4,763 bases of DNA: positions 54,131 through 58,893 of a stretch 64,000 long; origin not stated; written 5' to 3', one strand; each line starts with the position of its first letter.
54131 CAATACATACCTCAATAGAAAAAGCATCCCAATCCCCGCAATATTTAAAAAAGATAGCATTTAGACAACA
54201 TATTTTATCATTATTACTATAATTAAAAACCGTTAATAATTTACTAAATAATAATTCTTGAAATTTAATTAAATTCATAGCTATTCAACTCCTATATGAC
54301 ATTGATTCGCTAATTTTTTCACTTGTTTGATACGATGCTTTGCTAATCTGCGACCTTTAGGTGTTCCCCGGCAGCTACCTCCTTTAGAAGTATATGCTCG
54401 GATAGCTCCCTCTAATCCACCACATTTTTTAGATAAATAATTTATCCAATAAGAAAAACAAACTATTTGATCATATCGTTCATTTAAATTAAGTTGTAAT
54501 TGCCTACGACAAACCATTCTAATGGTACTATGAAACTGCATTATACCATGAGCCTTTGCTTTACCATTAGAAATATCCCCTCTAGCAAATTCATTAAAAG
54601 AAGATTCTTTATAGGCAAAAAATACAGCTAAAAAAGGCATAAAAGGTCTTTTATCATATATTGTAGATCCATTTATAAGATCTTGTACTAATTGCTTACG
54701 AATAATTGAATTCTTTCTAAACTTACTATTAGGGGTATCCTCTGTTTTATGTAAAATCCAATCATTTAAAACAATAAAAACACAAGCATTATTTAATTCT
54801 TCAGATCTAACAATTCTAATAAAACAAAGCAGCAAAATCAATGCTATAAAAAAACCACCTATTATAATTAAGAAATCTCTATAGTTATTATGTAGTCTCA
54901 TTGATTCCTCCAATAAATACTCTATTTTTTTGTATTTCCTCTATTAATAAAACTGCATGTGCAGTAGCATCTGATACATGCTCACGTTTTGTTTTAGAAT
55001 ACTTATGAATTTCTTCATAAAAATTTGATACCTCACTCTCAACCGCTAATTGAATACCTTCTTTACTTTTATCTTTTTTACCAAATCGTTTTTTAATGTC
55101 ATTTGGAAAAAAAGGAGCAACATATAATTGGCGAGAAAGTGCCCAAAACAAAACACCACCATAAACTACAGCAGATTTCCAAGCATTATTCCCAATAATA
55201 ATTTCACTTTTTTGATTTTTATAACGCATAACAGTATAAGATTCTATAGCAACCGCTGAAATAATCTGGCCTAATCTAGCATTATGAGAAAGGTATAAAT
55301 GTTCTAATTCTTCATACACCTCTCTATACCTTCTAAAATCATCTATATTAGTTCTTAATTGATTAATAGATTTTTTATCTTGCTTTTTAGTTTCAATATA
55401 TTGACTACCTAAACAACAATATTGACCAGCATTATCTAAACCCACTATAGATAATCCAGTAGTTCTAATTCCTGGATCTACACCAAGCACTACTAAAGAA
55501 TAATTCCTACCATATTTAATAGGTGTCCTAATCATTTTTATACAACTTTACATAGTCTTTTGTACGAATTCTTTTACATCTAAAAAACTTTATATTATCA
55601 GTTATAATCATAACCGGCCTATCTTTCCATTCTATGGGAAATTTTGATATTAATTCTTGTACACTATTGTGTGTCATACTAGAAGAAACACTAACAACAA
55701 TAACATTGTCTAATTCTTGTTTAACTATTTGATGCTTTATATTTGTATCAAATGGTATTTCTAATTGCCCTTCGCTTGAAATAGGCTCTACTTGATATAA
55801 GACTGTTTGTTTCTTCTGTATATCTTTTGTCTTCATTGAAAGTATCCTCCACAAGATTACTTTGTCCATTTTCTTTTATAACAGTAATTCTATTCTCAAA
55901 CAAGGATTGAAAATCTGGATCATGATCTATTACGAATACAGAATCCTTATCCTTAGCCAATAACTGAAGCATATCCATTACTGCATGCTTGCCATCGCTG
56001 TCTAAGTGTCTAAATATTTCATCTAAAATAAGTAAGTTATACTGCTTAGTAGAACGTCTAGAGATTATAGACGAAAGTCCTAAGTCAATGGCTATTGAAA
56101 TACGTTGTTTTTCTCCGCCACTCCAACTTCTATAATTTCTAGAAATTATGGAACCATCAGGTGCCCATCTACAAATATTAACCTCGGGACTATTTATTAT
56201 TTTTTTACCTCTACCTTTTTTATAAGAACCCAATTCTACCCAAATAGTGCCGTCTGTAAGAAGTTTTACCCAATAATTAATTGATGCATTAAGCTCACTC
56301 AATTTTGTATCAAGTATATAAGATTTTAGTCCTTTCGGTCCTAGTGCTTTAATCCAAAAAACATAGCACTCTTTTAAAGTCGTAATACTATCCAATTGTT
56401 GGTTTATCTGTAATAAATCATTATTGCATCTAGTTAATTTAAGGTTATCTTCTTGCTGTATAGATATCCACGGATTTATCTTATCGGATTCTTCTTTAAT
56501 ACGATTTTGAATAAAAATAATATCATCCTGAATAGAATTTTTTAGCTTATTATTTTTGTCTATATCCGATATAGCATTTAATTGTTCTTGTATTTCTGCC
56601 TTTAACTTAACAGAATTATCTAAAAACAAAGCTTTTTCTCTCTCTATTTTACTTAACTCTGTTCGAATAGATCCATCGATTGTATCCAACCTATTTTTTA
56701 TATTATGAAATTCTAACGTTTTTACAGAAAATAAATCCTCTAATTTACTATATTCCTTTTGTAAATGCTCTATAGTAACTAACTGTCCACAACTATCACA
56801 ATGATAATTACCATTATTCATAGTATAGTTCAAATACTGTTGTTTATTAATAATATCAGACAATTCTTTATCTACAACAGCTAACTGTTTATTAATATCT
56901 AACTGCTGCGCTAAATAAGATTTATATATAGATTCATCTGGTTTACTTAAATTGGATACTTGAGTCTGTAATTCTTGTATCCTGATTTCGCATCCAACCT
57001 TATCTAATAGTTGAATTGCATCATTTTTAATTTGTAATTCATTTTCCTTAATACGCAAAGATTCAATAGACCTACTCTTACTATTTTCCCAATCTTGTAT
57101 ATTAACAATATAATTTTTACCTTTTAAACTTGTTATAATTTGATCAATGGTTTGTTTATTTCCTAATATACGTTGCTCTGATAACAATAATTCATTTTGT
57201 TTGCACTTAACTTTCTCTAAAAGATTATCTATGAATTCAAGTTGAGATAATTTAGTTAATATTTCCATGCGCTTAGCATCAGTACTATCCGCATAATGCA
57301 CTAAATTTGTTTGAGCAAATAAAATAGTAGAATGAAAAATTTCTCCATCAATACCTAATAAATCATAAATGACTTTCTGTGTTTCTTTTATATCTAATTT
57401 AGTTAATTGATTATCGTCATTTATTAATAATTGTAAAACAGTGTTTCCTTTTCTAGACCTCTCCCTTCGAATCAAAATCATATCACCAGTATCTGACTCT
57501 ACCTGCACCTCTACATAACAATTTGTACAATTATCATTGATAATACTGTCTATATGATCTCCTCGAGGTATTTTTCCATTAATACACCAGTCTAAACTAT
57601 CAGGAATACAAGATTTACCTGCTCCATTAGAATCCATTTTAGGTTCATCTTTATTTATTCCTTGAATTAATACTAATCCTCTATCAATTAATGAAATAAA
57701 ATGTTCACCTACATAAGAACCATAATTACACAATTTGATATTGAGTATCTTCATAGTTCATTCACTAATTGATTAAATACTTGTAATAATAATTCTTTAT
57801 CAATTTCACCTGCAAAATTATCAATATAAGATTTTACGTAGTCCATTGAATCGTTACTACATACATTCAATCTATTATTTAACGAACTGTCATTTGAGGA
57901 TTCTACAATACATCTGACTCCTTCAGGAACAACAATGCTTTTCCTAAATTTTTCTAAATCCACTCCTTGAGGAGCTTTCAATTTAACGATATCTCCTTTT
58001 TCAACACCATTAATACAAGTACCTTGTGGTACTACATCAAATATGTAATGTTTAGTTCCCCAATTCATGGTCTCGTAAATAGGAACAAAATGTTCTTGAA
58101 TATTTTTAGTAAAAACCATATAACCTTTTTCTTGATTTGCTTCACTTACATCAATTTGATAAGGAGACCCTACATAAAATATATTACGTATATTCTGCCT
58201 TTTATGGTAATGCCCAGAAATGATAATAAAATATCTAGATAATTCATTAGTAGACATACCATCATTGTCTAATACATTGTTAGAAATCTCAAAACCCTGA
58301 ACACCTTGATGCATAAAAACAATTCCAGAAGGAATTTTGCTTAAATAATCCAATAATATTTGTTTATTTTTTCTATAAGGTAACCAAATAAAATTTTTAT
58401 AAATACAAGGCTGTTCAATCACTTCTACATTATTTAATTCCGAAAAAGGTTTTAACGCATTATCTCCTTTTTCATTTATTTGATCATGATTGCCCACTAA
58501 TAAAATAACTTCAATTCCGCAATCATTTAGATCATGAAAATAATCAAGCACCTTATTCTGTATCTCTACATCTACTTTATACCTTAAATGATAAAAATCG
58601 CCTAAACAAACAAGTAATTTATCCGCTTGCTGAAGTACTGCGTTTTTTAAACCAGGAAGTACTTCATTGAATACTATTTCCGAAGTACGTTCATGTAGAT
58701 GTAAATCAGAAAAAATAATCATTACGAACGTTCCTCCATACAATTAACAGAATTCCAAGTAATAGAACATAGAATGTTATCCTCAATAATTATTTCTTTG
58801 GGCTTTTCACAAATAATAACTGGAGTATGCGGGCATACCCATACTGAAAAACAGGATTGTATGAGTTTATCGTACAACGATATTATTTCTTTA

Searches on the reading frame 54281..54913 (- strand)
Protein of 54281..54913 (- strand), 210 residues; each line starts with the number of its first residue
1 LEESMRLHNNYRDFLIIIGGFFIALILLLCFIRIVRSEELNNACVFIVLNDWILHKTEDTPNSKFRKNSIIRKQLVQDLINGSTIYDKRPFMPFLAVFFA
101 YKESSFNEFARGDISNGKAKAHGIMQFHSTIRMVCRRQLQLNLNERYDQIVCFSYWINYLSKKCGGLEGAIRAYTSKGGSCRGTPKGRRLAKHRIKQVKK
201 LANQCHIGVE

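Call 80: search_protein_families(library=pfam, proteins=[window:54281-54913:-], max_evalue=0.001)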
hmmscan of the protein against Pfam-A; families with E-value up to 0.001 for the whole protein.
window:54281-54913:- (210 aa): 1 family
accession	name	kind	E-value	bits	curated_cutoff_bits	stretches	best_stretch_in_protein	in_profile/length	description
PF01464.25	SLT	-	1.4e-05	25.1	21.3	1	91-174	12-94/117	Transglycosylase SLT domain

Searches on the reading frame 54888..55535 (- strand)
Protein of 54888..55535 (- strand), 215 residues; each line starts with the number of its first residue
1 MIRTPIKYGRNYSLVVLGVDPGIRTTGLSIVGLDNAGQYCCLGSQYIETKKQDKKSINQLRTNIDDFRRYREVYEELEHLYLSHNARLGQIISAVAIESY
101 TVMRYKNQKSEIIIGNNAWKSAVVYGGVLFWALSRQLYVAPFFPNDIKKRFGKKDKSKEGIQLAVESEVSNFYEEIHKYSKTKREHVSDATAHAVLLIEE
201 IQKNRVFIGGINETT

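Call 80: search_protein_families(library=pfam, proteins=[window:54888-55535:-], max_evalue=0.001)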
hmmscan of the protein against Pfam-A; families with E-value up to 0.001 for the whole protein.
window:54888-55535:- (215 aa): 2 families
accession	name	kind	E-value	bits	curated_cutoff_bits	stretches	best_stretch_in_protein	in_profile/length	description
PF02075.23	RuvC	-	1.3e-08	35.3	22.2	1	16-195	1-146/148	Crossover junction endodeoxyribonuclease RuvC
PF16921.10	Tex_YqgF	-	0.00011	23.1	27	0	15-67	2-54/126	Tex protein YqgF-like domain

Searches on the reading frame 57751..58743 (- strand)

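Call 79: search_protein_families(library=pfam, proteins=[window:57751-58743:-], max_evalue=0.001)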
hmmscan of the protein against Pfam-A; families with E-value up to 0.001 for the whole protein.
window:57751-58743:- (330 aa): 1 family
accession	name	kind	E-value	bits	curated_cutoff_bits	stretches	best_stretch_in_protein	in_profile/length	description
PF00149.33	Metallophos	-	1.1e-07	33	21.5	1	9-159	4-134/191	Calcineurin-like phosphoesterase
